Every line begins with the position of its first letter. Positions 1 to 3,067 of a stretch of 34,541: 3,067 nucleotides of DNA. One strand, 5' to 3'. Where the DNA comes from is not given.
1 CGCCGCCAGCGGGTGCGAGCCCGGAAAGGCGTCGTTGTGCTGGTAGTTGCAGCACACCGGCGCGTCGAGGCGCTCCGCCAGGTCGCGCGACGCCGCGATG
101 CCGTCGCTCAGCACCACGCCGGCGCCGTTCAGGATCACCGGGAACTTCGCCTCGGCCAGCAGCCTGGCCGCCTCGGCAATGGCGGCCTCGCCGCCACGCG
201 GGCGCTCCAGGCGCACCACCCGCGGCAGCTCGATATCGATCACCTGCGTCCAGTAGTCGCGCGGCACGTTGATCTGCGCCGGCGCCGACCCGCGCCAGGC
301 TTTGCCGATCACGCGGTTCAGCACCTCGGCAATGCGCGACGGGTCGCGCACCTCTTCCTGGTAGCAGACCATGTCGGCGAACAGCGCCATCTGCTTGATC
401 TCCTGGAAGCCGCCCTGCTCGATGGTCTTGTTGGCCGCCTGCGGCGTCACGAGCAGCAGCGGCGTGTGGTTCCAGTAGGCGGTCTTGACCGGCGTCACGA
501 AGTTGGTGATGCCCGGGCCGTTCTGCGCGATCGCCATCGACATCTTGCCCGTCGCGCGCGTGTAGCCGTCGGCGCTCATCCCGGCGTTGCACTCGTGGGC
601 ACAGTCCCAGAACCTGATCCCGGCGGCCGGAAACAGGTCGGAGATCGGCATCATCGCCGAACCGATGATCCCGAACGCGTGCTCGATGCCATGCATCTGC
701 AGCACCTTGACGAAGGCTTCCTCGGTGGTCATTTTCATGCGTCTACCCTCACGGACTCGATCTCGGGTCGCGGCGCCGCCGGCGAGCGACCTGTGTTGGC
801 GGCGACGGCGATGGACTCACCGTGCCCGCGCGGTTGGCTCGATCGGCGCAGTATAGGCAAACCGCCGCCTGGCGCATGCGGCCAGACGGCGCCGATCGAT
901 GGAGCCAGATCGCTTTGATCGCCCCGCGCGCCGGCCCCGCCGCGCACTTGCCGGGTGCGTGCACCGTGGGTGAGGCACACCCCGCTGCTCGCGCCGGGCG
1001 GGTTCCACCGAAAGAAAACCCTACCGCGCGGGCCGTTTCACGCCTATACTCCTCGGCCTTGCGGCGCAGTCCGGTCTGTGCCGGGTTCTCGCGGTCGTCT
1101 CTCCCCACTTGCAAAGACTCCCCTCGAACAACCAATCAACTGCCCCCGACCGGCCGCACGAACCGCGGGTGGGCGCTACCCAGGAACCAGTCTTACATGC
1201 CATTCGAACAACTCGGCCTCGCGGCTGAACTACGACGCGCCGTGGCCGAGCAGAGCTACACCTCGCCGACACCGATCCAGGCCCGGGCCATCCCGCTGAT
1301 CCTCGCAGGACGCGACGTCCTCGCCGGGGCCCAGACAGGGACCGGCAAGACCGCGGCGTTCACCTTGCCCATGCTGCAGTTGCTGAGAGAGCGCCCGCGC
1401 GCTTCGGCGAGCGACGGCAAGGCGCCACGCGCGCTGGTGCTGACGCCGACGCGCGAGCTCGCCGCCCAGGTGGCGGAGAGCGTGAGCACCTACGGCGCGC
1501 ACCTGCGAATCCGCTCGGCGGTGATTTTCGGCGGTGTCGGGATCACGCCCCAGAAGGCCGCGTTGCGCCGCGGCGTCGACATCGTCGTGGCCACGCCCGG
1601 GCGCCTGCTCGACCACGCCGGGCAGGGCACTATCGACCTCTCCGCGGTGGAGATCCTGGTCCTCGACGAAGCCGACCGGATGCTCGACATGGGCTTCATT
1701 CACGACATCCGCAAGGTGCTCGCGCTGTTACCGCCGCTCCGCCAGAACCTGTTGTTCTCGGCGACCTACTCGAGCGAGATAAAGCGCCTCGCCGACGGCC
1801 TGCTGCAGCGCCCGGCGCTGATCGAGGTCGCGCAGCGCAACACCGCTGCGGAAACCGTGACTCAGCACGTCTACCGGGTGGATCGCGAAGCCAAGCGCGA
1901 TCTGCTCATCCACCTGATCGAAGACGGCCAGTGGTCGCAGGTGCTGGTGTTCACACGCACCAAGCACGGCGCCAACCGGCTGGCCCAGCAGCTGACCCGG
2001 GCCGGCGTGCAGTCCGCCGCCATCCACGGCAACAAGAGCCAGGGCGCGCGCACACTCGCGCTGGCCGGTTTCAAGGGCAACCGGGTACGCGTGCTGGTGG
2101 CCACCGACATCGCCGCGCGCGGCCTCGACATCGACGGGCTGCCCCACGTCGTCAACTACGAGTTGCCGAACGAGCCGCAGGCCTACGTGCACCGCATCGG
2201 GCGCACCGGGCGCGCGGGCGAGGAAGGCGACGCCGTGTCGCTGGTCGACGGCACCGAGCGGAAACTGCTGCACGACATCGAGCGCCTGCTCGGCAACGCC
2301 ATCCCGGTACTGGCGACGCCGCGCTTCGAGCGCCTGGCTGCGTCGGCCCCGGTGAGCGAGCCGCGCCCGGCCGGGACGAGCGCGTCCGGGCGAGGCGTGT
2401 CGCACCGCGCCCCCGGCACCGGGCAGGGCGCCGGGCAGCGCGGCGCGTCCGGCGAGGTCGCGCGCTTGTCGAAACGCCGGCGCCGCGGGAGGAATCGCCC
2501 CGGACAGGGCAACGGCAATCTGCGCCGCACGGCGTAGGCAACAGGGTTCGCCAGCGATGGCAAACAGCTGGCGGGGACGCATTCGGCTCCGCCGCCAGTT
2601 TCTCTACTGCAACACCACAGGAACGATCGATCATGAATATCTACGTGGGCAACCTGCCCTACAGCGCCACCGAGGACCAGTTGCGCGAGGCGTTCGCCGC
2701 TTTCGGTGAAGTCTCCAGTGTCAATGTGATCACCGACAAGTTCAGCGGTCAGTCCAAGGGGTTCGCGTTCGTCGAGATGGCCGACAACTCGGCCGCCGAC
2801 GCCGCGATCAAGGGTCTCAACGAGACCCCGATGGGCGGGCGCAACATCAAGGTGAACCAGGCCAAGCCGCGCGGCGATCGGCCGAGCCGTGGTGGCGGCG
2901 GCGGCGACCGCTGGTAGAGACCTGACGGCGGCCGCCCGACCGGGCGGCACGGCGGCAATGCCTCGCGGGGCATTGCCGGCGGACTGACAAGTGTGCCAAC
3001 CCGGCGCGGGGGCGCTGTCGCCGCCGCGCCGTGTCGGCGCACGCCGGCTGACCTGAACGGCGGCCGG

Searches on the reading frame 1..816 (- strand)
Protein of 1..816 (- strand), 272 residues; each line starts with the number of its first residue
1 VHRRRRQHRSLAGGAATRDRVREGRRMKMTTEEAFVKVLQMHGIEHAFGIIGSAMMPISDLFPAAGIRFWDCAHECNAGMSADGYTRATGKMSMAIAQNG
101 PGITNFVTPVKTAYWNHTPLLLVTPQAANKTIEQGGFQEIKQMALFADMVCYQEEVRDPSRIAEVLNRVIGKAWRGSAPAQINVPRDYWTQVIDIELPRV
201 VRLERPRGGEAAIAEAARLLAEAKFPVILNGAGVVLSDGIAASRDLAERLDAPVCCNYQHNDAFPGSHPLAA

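Call 20: search_protein_families(library=pfam, proteins=[window:1-816:-], max_evalue=0.0001)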
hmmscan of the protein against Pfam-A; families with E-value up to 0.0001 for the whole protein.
window:1-816:- (272 aa): 2 families
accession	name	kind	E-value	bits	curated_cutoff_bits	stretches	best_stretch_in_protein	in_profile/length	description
PF02776.23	TPP_enzyme_N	-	3.7e-31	107.8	26.8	1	29-145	1-119/119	Thiamine pyrophosphate enzyme, N-terminal TPP binding domain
PF00205.28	TPP_enzyme_M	-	4.5e-12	46.3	30.4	1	213-271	1-59/137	Thiamine pyrophosphate enzyme, central domain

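Call 59: search_protein_families(library=ncbifam, proteins=[window:1-816:-], max_evalue=0.00001)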
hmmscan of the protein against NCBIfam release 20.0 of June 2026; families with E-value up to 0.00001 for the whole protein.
window:1-816:- (272 aa): 51 families (the best 25 are shown)
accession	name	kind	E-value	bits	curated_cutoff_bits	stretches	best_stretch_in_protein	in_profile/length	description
NF005713.0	PRK07525.1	subfamily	5.8e-133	444.4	620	1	26-271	3-248/592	sulfoacetaldehyde acetyltransferase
TIGR03457.1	sulphoacet_xsc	equivalog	8.3e-122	407.5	676.4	1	28-271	1-244/579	sulfoacetaldehyde acetyltransferase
TIGR00118.1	acolac_lg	equivalog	2.3e-43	148.5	538.35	1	29-271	1-248/557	biosynthetic-type acetolactate synthase large subunit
NF004919.0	PRK06276.1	equivalog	3e-40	138.1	866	1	29-271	1-251/582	acetolactate synthase large subunit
NF004710.0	PRK06048.1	equivalog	5.6e-40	137.3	976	1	25-270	4-254/561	acetolactate synthase large subunit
NF006122.0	PRK08266.1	subfamily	4e-39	134.5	571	1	27-270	2-250/543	hypothetical protein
NF006052.0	PRK08199.1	subfamily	9.8e-38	129.8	539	1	27-271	6-252/559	thiamine pyrophosphate protein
NF005712.0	PRK07524.1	subfamily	2.8e-37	128.4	500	1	29-271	3-248/536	5-guanidino-2-oxopentanoate decarboxylase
NF005860.0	PRK07789.1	equivalog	2e-36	125.5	881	1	15-270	20-281/615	acetolactate synthase large subunit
NF006524.0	PRK08978.1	equivalog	8.9e-35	120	738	1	32-260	4-233/548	acetolactate synthase 2 catalytic subunit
NF005058.0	PRK06466.1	equivalog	2.3e-34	118.8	951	1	29-267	4-250/574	acetolactate synthase 3 large subunit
NF004516.0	PRK05858.1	equivalog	1.3e-33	116.3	587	1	28-271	10-257/548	acetolactate synthase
NF005651.0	PRK07418.1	subfamily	4.5e-33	114.3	942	1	22-271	12-272/617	acetolactate synthase large subunit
NF006016.1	PRK08155.1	equivalog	6.4e-33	114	870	1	27-271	1-249/554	acetolactate synthase large subunit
NF008431.0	PRK11269.1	equivalog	1.3e-32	113.1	791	1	27-272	2-252/591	glyoxylate carboligase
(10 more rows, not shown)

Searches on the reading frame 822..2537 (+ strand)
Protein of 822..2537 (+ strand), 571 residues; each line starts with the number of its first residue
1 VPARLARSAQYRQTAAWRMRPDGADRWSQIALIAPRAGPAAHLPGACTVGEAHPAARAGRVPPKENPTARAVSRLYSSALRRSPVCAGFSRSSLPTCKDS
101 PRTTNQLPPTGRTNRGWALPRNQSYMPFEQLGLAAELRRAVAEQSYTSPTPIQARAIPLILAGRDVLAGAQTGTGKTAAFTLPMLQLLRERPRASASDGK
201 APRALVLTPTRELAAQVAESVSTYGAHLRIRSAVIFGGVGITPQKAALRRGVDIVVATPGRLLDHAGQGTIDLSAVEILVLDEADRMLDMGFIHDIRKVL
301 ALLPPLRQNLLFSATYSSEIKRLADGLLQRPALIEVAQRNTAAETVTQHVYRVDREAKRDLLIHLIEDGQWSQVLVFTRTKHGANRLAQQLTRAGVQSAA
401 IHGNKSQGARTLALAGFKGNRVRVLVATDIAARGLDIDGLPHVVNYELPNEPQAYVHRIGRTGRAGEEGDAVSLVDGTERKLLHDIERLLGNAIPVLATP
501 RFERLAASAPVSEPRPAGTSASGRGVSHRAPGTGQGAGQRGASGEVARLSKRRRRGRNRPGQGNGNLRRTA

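Call 20: search_protein_families(library=pfam, proteins=[window:822-2537:+], max_evalue=0.0001)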
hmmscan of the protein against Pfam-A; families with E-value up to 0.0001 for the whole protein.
window:822-2537:+ (571 aa): 2 families
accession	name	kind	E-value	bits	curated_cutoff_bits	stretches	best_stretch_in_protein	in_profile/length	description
PF00270.35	DEAD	-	7.2e-48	162.9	26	1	150-322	1-166/167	DEAD/DEAH box helicase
PF00271.37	Helicase_C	-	2.6e-28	98.9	23.5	1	358-466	2-110/110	Helicase conserved C-terminal domain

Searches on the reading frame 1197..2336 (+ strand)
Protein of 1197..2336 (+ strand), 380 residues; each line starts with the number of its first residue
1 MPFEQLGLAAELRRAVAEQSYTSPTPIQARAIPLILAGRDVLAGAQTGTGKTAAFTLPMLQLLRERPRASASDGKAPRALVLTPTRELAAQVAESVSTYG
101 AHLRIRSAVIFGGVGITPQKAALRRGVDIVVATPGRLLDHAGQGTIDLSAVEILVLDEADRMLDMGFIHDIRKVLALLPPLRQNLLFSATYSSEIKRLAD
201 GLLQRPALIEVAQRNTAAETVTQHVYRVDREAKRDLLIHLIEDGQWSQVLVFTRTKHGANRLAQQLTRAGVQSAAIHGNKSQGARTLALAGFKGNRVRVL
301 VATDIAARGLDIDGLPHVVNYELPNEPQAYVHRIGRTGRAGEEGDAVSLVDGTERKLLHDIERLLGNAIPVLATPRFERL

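Call 34: find_homologous_proteins(query=window:1197-2336:+, max_evalue=1e-50)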
Query seq(380 aa) (380 aa): 8000 proteins with E <= 1e-50 among 8000 candidates; the best 120 are listed.
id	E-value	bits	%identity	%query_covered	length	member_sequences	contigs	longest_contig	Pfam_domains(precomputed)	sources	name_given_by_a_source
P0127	5.6e-237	804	99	100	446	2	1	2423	PF00270.36,PF00271.38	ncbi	-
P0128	1.3e-189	648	80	99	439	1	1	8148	PF00270.36,PF00271.38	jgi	jgi:ATP-dependent RNA helicase RhlE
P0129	4.0e-189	646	81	99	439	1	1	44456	PF00270.36,PF00271.38,PF04851.22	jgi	jgi:ATP-dependent RNA helicase RhlE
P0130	2.9e-188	643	80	99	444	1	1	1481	PF00270.36,PF00271.38,PF04851.22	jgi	jgi:ATP-dependent RNA helicase RhlE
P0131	4.6e-188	643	79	99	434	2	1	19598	PF00270.36,PF00271.38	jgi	-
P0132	1.6e-187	641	80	99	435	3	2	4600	PF00270.36,PF00271.38,PF04851.22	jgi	jgi:ATP-dependent RNA helicase RhlE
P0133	2.2e-187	641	80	99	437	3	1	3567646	PF00270.36,PF00271.38,PF04851.22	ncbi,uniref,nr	ncbi:ATP-dependent RNA helicase RhlE [Thiohalobacter sp. COW1]|uniref:DEAD/DEAH box helicase n=1 Tax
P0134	8.5e-187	639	80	99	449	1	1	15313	PF00270.36,PF00271.38,PF04851.22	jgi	jgi:ATP-dependent RNA helicase RhlE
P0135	6.0e-186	636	81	99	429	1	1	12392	PF00270.36,PF00271.38,PF04851.22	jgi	-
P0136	9.5e-186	635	79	99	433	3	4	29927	PF00270.36,PF00271.38,PF04851.22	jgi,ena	-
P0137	5.7e-185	633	79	99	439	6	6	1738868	PF00270.36,PF00271.38,PF04851.22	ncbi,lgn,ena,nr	ncbi:MAG: DEAD/DEAH box helicase [Chromatiaceae bacterium]|nr:DEAD/DEAH box helicase [Gammaproteobac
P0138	6.5e-185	632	80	99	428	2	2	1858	PF00270.36,PF00271.38,PF04851.22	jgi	jgi:ATP-dependent RNA helicase RhlE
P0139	1.1e-184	632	79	99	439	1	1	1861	PF00270.36,PF00271.38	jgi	jgi:ATP-dependent RNA helicase RhlE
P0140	2.3e-184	631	78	99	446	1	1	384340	PF00270.36,PF00271.38,PF04851.22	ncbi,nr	ncbi:MAG: DEAD/DEAH box helicase [Gammaproteobacteria bacterium]|nr:DEAD/DEAH box helicase [Gammapro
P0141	2.5e-184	631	79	99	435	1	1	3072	PF00270.36,PF00271.38,PF04851.22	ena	-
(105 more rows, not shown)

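Call 42: find_encoding_contigs(protein=P0133, flank=10000, max_places=2)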
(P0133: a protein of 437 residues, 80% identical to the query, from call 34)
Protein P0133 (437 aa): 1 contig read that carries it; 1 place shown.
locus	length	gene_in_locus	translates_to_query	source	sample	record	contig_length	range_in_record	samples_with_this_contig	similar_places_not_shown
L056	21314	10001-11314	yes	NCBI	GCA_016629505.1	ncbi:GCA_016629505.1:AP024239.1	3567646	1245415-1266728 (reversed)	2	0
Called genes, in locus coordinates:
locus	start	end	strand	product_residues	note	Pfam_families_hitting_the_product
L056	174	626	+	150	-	PF21641:NarE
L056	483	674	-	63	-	-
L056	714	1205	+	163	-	-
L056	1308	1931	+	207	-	PF00589:Phage_integrase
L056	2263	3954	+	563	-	-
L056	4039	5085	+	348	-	-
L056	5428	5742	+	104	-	-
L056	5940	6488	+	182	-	-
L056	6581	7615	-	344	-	PF13518:HTH_28, PF13551:HTH_29, PF13565:HTH_32 (weak), PF00665:rve, PF13683:rve_3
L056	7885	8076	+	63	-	-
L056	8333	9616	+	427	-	PF00078:RVT_1, PF08388:GIIM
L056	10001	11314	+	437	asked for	PF00270:DEAD, PF04851:ResIII (weak), PF00271:Helicase_C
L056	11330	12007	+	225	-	-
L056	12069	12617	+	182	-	PF09831:DUF2058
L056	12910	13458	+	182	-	PF03748:FliL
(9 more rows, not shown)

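Call 43: find_encoding_contigs(protein=P0129, flank=10000, max_places=2)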
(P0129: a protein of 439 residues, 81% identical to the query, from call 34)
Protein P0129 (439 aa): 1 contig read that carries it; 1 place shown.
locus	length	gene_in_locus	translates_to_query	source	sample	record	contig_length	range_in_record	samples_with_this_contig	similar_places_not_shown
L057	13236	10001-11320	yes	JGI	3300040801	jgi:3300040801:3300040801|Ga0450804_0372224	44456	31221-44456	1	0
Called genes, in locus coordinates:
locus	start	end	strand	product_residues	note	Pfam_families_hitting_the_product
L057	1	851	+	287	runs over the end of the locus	PF17848:Zn_ribbon_ACC, PF01039:Carboxyl_trans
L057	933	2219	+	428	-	PF08245:Mur_ligase_M, PF02875:Mur_ligase_C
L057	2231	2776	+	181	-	PF05036:SPOR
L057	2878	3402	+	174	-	PF02674:Colicin_V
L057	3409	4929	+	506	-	PF13522:GATase_6, PF13537:GATase_7, PF00156:Pribosyltran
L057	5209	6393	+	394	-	PF01053:Cys_Met_Meta_PP, PF00155:Aminotran_1_2, PF00266:Aminotran_5 (weak)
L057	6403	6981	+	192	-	PF05724:TPMT (weak), PF13489:Methyltransf_23, PF05175:MTS (weak), PF03848:TehB, PF13847:Methyltransf_31 (weak), PF08241:Methyltransf_11, PF08242:Methyltransf_12, PF13649:Methyltransf_25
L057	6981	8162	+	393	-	PF00890:FAD_binding_2, PF01134:GIDA (faint), PF01266:DAO (weak), PF03486:HI0933_like, PF07992:Pyr_redox_2, PF12831:FAD_oxidored (weak), PF13450:NAD_binding_8 (weak), PF22780:HI0933_like_1st, +1 more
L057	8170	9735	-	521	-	PF00999:Na_H_Exchanger, PF02254:TrkA_N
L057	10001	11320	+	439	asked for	PF00270:DEAD, PF04851:ResIII (weak), PF00271:Helicase_C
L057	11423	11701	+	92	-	PF13893:RRM_5 (weak), PF00076:RRM_1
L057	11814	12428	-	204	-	PF03006:HlyIII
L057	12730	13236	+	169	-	?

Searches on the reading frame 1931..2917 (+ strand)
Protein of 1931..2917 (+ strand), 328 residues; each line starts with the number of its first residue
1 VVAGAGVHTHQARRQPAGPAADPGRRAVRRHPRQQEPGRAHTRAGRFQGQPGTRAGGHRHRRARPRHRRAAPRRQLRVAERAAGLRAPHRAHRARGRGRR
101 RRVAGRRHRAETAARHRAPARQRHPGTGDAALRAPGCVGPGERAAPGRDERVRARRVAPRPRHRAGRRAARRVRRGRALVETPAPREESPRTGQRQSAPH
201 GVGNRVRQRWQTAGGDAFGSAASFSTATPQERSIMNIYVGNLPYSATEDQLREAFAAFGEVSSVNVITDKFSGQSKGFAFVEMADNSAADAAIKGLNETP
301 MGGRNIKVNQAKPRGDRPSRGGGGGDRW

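Call 20: search_protein_families(library=pfam, proteins=[window:1931-2917:+], max_evalue=0.0001)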
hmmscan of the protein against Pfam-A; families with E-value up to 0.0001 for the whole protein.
window:1931-2917:+ (328 aa): 2 families
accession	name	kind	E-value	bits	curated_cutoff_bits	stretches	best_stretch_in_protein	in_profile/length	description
PF00076.28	RRM_1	-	2.8e-23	82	20.7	1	237-307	1-70/70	RNA recognition motif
PF13893.12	RRM_5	-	4.3e-06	26.9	27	1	220-312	11-100/125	RNA recognition motif. (a.k.a. RRM, RBD, or RNP domain)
